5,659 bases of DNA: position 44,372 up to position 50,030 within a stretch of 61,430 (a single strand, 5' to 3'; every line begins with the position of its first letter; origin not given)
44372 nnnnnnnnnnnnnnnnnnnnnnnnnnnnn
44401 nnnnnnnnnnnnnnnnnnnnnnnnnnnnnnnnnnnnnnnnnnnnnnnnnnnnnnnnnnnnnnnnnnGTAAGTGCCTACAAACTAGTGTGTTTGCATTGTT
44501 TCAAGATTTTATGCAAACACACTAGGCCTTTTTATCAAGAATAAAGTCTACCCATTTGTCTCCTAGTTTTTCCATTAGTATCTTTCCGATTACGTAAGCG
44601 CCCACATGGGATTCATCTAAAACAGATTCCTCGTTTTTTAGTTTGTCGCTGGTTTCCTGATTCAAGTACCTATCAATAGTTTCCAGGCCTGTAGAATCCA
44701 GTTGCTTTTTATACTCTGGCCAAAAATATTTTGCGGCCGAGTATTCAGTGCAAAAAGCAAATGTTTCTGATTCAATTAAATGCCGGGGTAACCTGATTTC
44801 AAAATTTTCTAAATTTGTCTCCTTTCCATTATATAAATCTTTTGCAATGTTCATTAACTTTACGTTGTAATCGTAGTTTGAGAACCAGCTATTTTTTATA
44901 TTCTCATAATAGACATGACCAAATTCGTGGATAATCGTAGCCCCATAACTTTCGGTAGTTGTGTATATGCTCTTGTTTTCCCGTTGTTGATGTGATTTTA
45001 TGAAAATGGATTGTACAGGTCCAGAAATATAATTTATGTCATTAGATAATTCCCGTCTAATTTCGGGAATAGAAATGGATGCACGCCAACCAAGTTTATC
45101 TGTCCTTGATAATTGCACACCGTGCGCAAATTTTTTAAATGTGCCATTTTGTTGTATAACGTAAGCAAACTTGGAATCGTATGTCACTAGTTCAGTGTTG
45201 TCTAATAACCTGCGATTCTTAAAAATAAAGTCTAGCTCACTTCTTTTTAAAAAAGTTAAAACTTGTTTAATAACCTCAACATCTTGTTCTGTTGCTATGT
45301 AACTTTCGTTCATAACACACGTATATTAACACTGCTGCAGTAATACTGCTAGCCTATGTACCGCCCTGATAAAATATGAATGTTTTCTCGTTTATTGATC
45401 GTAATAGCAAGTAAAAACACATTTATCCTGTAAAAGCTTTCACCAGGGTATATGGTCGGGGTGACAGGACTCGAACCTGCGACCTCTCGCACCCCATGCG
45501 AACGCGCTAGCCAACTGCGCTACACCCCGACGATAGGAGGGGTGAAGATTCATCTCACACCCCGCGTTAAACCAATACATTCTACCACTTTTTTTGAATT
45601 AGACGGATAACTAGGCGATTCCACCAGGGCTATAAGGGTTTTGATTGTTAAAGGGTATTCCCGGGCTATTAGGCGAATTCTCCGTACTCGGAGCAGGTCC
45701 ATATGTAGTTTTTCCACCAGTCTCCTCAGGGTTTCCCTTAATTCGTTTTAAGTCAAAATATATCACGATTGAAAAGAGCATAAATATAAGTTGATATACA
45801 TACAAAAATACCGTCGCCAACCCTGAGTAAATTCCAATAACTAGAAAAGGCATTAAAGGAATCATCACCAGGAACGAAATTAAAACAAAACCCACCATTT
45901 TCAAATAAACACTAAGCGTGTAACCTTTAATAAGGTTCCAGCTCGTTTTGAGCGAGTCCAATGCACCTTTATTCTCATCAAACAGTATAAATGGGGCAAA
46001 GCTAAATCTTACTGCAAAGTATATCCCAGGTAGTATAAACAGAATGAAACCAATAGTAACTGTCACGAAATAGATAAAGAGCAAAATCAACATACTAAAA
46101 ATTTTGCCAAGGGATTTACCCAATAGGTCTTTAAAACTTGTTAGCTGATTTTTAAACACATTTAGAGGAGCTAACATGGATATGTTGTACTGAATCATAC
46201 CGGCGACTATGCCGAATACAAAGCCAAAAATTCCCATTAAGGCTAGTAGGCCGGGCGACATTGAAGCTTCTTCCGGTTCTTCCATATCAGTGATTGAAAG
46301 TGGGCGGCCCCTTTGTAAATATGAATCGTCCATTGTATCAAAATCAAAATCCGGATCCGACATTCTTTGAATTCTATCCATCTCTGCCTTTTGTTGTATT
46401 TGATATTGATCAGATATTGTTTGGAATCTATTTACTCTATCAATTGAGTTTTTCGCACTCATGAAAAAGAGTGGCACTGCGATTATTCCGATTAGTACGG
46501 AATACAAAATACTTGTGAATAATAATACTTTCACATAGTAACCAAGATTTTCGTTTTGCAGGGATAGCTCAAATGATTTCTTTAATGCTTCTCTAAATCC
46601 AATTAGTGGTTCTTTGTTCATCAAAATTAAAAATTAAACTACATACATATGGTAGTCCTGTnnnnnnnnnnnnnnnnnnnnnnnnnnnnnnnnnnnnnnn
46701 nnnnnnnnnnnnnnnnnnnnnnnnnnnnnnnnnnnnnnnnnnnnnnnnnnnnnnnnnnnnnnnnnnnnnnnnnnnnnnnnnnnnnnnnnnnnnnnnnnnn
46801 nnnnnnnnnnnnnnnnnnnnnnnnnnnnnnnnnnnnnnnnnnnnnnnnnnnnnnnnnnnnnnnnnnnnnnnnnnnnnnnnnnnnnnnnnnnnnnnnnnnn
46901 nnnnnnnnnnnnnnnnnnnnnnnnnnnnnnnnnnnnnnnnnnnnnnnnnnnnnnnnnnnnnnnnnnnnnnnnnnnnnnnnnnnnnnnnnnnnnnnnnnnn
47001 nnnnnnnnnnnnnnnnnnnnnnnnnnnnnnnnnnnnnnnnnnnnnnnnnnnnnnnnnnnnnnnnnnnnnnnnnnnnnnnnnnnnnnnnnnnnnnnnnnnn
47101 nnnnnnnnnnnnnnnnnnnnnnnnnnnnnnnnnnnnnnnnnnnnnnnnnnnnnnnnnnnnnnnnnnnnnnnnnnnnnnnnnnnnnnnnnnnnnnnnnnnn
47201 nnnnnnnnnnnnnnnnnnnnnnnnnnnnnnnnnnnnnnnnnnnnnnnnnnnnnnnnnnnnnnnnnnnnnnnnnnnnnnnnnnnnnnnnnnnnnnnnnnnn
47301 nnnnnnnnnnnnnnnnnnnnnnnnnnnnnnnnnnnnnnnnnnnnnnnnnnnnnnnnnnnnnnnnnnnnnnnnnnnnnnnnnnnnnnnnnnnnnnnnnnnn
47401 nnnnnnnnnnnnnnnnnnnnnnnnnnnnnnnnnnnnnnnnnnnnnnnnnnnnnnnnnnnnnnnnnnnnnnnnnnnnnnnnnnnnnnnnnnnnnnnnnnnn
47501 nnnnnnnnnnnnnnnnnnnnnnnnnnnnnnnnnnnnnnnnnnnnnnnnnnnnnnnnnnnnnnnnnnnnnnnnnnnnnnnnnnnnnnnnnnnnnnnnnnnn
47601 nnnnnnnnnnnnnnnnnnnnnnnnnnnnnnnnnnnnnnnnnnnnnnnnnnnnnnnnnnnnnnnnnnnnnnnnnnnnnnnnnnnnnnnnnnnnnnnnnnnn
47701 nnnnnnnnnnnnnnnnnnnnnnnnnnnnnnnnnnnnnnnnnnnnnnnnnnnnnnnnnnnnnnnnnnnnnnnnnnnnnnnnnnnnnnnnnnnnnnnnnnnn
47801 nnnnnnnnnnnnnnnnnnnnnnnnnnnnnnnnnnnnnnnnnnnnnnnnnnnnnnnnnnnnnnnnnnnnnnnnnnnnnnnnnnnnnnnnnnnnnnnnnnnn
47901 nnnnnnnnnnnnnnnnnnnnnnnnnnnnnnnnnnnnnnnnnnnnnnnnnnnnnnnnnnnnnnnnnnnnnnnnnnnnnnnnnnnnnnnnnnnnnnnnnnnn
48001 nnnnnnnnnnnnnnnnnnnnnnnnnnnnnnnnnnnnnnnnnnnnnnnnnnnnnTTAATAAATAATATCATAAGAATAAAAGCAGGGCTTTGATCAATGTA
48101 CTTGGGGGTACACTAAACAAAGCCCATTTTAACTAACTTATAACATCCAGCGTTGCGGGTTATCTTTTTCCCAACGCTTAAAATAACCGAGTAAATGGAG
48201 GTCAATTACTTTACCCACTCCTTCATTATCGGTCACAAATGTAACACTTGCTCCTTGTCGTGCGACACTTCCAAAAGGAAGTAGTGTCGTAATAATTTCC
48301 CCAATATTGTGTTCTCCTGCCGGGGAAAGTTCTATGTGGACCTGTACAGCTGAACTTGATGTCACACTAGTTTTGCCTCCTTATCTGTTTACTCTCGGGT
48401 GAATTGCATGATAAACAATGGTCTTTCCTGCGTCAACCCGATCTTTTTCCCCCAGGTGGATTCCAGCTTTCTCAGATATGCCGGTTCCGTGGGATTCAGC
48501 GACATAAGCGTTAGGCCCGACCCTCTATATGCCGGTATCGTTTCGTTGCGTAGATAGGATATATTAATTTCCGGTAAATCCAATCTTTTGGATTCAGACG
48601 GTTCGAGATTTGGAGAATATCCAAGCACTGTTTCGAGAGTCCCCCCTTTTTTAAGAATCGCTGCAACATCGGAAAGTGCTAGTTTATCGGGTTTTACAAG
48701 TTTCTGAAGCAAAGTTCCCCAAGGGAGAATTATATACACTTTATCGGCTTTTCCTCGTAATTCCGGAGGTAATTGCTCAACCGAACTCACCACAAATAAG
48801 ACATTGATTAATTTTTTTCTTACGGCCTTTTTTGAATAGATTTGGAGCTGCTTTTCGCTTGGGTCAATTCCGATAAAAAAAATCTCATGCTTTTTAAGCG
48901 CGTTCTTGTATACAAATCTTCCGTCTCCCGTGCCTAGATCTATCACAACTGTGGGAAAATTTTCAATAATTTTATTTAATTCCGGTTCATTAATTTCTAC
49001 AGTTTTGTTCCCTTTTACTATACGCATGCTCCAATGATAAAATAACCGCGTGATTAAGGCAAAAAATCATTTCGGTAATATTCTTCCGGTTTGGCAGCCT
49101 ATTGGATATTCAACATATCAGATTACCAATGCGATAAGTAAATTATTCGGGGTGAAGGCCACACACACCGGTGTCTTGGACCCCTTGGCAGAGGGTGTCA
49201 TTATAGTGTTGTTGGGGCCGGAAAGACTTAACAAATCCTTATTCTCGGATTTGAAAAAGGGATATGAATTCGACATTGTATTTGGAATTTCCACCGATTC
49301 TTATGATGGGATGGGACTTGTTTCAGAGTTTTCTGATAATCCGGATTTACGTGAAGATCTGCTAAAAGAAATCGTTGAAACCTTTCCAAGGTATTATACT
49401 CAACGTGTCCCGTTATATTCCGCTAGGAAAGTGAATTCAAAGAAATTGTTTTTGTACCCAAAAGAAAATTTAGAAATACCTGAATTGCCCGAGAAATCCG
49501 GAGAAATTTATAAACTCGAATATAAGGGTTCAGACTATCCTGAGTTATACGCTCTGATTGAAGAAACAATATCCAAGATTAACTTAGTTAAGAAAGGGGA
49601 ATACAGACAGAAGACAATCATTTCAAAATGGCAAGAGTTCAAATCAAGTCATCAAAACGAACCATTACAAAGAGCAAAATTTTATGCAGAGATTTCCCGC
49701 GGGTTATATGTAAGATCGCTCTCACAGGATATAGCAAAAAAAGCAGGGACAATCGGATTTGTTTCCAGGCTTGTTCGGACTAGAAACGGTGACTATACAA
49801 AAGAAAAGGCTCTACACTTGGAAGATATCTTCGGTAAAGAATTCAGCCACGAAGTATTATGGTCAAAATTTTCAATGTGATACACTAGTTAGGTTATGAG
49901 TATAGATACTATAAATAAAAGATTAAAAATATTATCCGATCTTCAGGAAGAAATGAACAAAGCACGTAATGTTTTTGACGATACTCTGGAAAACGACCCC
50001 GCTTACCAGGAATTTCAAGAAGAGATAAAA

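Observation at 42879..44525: Unannotated Cys-rich precursor peptide behind a radical SAM/SPASM maturase: candidate new RiPP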

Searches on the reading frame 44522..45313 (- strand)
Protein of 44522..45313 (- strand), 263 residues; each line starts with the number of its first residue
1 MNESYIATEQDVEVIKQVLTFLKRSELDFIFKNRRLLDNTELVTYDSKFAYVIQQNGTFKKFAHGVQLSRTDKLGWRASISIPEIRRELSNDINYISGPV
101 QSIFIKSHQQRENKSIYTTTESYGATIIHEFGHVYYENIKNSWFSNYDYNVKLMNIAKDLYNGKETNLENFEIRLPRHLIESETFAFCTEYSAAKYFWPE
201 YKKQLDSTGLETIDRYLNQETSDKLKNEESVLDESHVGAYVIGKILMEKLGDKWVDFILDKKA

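Call 3: search_protein_families(library=ncbifam, proteins=[window:44522-45313:-], max_evalue=1)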
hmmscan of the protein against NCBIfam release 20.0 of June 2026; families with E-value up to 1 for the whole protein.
window:44522-45313:- (263 aa): 0 families

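Call 4: search_protein_families(library=pfam, proteins=[window:44522-45313:-], max_evalue=1)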
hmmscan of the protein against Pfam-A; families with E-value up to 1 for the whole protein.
window:44522-45313:- (263 aa): 1 family
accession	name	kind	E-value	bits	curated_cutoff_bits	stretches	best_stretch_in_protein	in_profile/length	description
PF22416.2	Lmo2445-like_C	-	0.097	13.7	27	1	12-58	17-65/94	Lmo2445-like, C-terminal domain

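Call 27: search_solved_structures(query=A2, max_evalue=10)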
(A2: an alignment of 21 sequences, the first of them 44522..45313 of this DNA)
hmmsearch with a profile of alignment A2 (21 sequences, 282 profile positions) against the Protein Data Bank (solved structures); distinct sequences matched with E-value up to 10: 0.

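Call 28: search_protein_families(library=pfam, alignment_id=A2, max_evalue=1)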
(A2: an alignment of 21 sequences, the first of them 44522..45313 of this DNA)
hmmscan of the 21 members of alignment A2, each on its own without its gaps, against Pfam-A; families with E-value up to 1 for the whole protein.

A. member 1, window:44522-45313:- (263 aa): 1 family
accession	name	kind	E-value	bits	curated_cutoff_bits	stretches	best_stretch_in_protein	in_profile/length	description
PF22416.2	Lmo2445-like_C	-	0.097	13.7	27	1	12-58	17-65/94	Lmo2445-like, C-terminal domain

B. families by the number of members that match (of 21 scanned): 15 families
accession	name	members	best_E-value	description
PF25226.1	DUF7844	16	0.0017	Domain of unknown function (DUF7844)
PF18818.7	MPTase-PolyVal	4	0.048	Zincin-like metallopeptidase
PF18668.6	Tail_spike_N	2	0.1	Tail spike TSP1/Gp66 receptor binding N-terminal domain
PF24880.1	DUF7738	1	0.0071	Domain of unknown function (DUF7738)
PF05383.23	La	1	0.031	La domain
PF09204.15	Colicin_immun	1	0.033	Bacterial self-protective colicin-like immunity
PF08476.15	VD10_N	1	0.052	Viral D10 N-terminal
PF10263.15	SprT-like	1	0.059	SprT-like family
PF14247.12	DUF4344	1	0.069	Putative metallopeptidase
PF22416.2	Lmo2445-like_C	1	0.097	Lmo2445-like, C-terminal domain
PF06114.19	Peptidase_M78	1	0.13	IrrE N-terminal-like domain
PF18000.7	Top6b_C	1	0.14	Type 2 DNA topoisomerase 6 subunit B C-terminal domain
PF08325.16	WLM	1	0.24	WLM domain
PF20780.2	TssR_M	1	0.24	TssR second domain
PF17382.7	Ycf70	1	0.93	Uncharacterized Ycf70-like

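Call 29: find_homologous_proteins(query=window:44522-45313:-, max_evalue=0.001)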
Query window:44522-45313:- (263 aa): 40 proteins with E <= 0.001 among 412 candidates.
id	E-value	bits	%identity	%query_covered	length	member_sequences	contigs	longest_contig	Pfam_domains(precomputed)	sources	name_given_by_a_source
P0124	3.9e-171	585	100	100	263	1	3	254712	-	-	-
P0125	2.2e-139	481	81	100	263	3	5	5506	-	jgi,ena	-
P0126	4.6e-117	408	71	100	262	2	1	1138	-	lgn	-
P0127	6.2e-82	293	53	98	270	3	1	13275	-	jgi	-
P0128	1.4e-43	168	38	97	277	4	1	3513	-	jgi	jgi:hypothetical protein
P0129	5.0e-43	166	36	100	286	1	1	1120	-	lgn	-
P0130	4.2e-41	160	36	97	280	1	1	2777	-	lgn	-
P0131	1.3e-39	155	35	96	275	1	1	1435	-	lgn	-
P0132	8.4e-39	152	35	99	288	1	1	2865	-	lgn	-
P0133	1.1e-37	148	35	100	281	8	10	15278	-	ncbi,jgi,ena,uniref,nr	ncbi:hypothetical protein COS80_01750 [Candidatus Woesebacteria bacterium CG06_land_8_20_14_3_00_39_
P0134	2.2e-37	147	35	98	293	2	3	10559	-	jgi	-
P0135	5.3e-37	146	34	98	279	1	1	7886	-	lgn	-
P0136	6.4e-37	146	36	99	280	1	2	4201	-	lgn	-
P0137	1.3e-36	145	34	100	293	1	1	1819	-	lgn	-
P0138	4.1e-36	143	34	99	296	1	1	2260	-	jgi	jgi:hypothetical protein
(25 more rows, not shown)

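Call 39: predict_structure(alignment_id=A3)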
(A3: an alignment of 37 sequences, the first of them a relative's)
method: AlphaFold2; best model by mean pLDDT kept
length: 263 residues; sequences in the alignment: 37
mean_pLDDT: 89.3   pTM: 0.67
mean pLDDT of the five models: 89.3, 88.8, 86.5, 86.2, 86.0
residues with pLDDT >= 90: 180; 70-90: 63; 50-70: 20; < 50: 0
segments of 3 or more residues with pLDDT < 50: none
pLDDT, mean of each block of 10 residues (from residue 1): 87 95 92 91 97 93 95 93 92 92 96 92 94 81 71 95 93 76 90 92 95 91 67 88 95 89 60
secondary structure, 60 per line:
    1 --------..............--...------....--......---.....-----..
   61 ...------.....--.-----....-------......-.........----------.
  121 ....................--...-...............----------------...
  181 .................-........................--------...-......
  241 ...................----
elements in order: H9-22 H34-37 E40-45 E49-53 E59-63 H70-74 H83-86 E94-99 H101-109 H120-140 H147-161 H178-197 H199-222 H235-259

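Call 43: fold_search(model_id=the predicted structure, library=pdb)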
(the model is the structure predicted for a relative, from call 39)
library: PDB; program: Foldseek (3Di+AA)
matches with E <= 10: 127; with E <= 0.001: 0
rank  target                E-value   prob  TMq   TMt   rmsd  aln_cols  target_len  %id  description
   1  9r68_I                7.7e-01  0.03  0.13  0.06  32.8       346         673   12  CPS secretion pathway Wza-Wzc_C1 (Conf 2) (released 2026-03-04)
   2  4ohf_D                8.1e-01  0.05  0.14  0.09  19.4       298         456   11  Crystal structure of cytosolic nucleotidase II (LPG0095) in complex with GMP from Legionella pneumophila, NORTHEAST ST (released 2014-02-26)
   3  4ohf_A                8.5e-01  0.04  0.14  0.08  19.8       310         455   11  Crystal structure of cytosolic nucleotidase II (LPG0095) in complex with GMP from Legionella pneumophila, NORTHEAST ST (released 2014-02-26)
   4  9r6b_I                1.1e+00  0.03  0.15  0.08  33.7       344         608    9  CPS secretion pathway Wza-Wzc (Conf 4) (released 2026-03-04)
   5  8wt9_D                1.5e+00  0.04  0.13  0.11  12.4       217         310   10  Cryo-EM structure of the IS621 recombinase in complex with bridge RNA, donor DNA, and target DNA in the post-strand ex (released 2024-06-26)
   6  4n06_A                1.5e+00  0.05  0.14  0.12  18.2       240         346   12  Crystal structure of Cas1 from Archaeoglobus fulgidus and its nucleolytic activity (released 2014-01-15)
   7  8wt6_C                1.5e+00  0.04  0.13  0.12  12.3       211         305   10  Cryo-EM structure of the IS621 recombinase in complex with bridge RNA, donor DNA, and target DNA in the pre-strand exc (released 2024-06-26)
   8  8wt9_B                1.6e+00  0.04  0.14  0.12  13.4       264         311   11  Cryo-EM structure of the IS621 recombinase in complex with bridge RNA, donor DNA, and target DNA in the post-strand ex (released 2024-06-26)
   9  3hiz_B                1.6e+00  0.03  0.13  0.14  26.2       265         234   13  Crystal structure of p110alpha H1047R mutant in complex with niSH2 of p85alpha (released 2009-09-29)
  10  9t56_D                1.9e+00  0.03  0.14  0.13  13.2       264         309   10  Cryo-EM structure of ISCro4-DBL-TBL-tDNA-dDNA synaptic complex (released 2026-02-18)
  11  8tme_A                2.2e+00  0.04  0.16  0.13  20.4       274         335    7  Cryo-EM structure of CorA in complex with conformation-specific synthetic antibody C18 and 100 uM MgCl2, State MG0.1-1 (released 2025-02-12)
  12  1nlz_D                2.3e+00  0.11  0.09  0.07  13.2        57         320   24  Crystal structure of unliganded traffic ATPase of the type IV secretion system of helicobacter pylori (released 2003-05-06)
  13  8wt6_D                2.4e+00  0.03  0.14  0.13  12.4       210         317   10  Cryo-EM structure of the IS621 recombinase in complex with bridge RNA, donor DNA, and target DNA in the pre-strand exc (released 2024-06-26)
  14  8s5f_D                2.5e+00  0.08  0.22  0.18  17.2       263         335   10  Crystal structure of the HExxH domain of ChlBHExxH a novel alpha-ketoglutarate dependent oxygenase (released 2024-10-02)
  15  9t56_B                2.5e+00  0.04  0.14  0.13  11.8       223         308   10  Cryo-EM structure of ISCro4-DBL-TBL-tDNA-dDNA synaptic complex (released 2026-02-18)
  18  8s5f_A                2.7e+00  0.08  0.22  0.18  17.0       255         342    9  Crystal structure of the HExxH domain of ChlBHExxH a novel alpha-ketoglutarate dependent oxygenase (released 2024-10-02)
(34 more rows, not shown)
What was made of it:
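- On alphaKG-HExxH oxygenases (IPR026337/TIGR04267), for the neighbour gene: Foldseek against 8s5f gives E 2.5 and TM 0.22 (call 43).
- The ChlB-HExxH domain (8s5f) appears in the Foldseek list (call 43).
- Tried and rejected: Foldseek of the confident HExxH model against the PDB gave nothing significant (call 43).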

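Call 57: search_protein_representatives(alignment_id=A3)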
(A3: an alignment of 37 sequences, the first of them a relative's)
Query: 37 sequences, 288 profile positions. Proteins with E-value up to 0.001 (for the whole library): 146; up to 1e-10: 118; up to 1e-30: 74. The best 146 are listed.
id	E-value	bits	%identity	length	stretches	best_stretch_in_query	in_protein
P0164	5.8e-110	383.5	-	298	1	1-283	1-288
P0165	6.0e-110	383.5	-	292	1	1-284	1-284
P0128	3.2e-109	381.1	-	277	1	1-282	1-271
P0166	5.6e-107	373.7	-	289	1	1-286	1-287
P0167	5.3e-106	370.5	-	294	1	2-285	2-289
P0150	7.5e-105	366.7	-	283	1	1-285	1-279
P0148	7.5e-104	363.5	-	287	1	1-283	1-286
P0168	9.6e-104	363.1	-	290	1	1-285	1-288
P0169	6.3e-101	353.9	-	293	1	1-286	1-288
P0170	7.9e-101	353.5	-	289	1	4-286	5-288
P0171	3.6e-100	351.4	-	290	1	3-285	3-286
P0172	6.6e-98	344.0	-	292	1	1-285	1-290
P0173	1.3e-96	339.7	-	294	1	1-284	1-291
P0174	8.3e-96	337.1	-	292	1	1-283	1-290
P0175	2.1e-95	335.7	-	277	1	1-285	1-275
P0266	2.4e-15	73.0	-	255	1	5-165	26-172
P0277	2.9e-10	56.3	-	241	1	5-160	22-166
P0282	6.0e-09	52.0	-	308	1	2-274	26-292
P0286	1.9e-07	47.1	-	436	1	3-161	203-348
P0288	7.5e-07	45.1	-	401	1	3-222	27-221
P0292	5.3e-06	42.3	-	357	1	3-158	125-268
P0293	6.5e-06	42.0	-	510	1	5-154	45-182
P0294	3.0e-05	39.9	-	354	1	2-283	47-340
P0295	6.0e-05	38.9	-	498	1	37-162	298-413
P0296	6.5e-05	38.8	-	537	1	3-156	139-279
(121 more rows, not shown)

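Call 58: search_protein_families(library=pfam, proteins=[P0286, P0288, P0292, P0293, P0294, P0295, P0296, P0282, P0277, P0266], max_evalue=0.01)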
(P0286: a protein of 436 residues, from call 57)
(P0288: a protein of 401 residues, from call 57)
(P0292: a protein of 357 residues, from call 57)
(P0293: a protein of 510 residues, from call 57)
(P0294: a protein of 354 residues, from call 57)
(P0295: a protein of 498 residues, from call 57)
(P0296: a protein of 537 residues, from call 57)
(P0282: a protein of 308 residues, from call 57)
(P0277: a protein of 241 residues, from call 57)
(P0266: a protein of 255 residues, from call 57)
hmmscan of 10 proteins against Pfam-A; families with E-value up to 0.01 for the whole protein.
P0286 (436 aa): 1 family
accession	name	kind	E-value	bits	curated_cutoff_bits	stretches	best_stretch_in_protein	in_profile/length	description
PF13402.12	Peptidase_M60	-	0.00038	20.5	25.8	1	328-379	124-173/275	Peptidase M60, enhancin and enhancin-like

P0288 (401 aa): 1 family
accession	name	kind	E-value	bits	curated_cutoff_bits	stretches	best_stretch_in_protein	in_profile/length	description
PF13646.12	HEAT_2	-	8.7e-07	29.6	27.7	1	273-356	4-87/88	HEAT repeats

P0292 (357 aa): 0 families

P0293 (510 aa): 0 families

P0294 (354 aa): 0 families

P0295 (498 aa): 1 family
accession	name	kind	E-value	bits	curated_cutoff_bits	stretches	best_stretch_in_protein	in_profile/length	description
PF13688.12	Reprolysin_5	-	7.5e-05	23.5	27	1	138-210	103-171/196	Metallo-peptidase family M12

P0296 (537 aa): 0 families

P0282 (308 aa): 0 families

P0277 (241 aa): 0 families

P0266 (255 aa): 1 family
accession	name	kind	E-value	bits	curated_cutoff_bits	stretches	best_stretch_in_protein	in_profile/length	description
PF25226.1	DUF7844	-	0.0068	16.4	27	0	147-174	88-115/230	Domain of unknown function (DUF7844)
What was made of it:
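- On Zincin metallopeptidases, for the neighbour gene: Family hits are only sub-threshold (MPTase-PolyVal, SprT, M78, M60) (calls 28, 58).
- The only weak family hints are zincin peptidases: MPTase-PolyVal, SprT, M60, M78 (calls 28, 58).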

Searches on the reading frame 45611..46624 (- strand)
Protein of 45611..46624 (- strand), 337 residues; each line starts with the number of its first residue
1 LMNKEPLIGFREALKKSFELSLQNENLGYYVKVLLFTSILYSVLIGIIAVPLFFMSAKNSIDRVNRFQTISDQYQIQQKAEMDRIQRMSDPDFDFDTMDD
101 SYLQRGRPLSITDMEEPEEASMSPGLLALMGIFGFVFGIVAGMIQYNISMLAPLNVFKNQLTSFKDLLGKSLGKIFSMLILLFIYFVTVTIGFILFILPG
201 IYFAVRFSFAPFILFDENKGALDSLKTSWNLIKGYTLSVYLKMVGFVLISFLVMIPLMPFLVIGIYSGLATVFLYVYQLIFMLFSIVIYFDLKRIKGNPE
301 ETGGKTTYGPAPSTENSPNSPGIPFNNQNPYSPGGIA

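Call 65: search_protein_families(library=pfam, proteins=[window:45611-46624:-], max_evalue=0.001)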
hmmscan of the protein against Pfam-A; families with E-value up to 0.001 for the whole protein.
window:45611-46624:- (337 aa): 1 family
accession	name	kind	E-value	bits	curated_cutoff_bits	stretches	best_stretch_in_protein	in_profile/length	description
PF06790.16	UPF0259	-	4.6e-06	27.1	31.4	1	172-288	127-239/248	Uncharacterised protein family (UPF0259)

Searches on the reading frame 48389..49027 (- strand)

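Call 65: search_protein_families(library=pfam, proteins=[window:48389-49027:-], max_evalue=0.001)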
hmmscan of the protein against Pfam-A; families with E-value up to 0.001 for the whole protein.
window:48389-49027:- (212 aa): 7 families
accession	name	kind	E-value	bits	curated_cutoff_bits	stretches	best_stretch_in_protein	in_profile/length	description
PF24675.1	NpmA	-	3.6e-52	177.2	60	1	2-206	1-209/214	16S rRNA (adenine(1408)-N(1))-methyltransferase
PF13847.12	Methyltransf_31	-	1.6e-10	41.2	27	1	26-131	5-107/145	Methyltransferase domain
PF13649.12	Methyltransf_25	-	7.1e-10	39.9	27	1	28-129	1-97/97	Methyltransferase domain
PF08241.18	Methyltransf_11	-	1.1e-06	29.6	21.2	1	30-131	2-93/95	Methyltransferase domain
PF02390.23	Methyltransf_4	-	1.3e-06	28.4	24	1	27-133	4-115/173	Putative methyltransferase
PF08242.18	Methyltransf_12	-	8.7e-05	23.6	30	1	29-131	1-98/98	Methyltransferase domain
PF01209.24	Ubie_methyltran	-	0.0009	19.1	20.1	0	27-133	50-151/233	ubiE/COQ5 methyltransferase family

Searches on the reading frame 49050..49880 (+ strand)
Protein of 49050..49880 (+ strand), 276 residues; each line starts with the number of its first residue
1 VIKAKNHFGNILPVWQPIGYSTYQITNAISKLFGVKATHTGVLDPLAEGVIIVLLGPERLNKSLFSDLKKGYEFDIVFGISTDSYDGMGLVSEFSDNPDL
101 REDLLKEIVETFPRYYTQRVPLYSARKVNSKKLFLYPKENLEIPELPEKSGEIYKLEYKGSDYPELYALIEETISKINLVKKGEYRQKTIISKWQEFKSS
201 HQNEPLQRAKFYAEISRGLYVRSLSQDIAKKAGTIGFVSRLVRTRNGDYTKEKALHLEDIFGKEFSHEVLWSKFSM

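Call 65: search_protein_families(library=pfam, proteins=[window:49050-49880:+], max_evalue=0.001)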
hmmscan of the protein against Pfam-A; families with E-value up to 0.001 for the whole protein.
window:49050-49880:+ (276 aa): 2 families
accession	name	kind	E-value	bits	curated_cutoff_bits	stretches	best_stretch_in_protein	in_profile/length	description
PF01509.24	TruB_N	-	9.8e-22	78.4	27.3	1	36-166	8-137/149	TruB family pseudouridylate synthase (N terminal domain)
PF16198.10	TruB_C_2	-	0.00016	22.2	29.3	1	222-260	1-39/66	tRNA pseudouridylate synthase B C-terminal domain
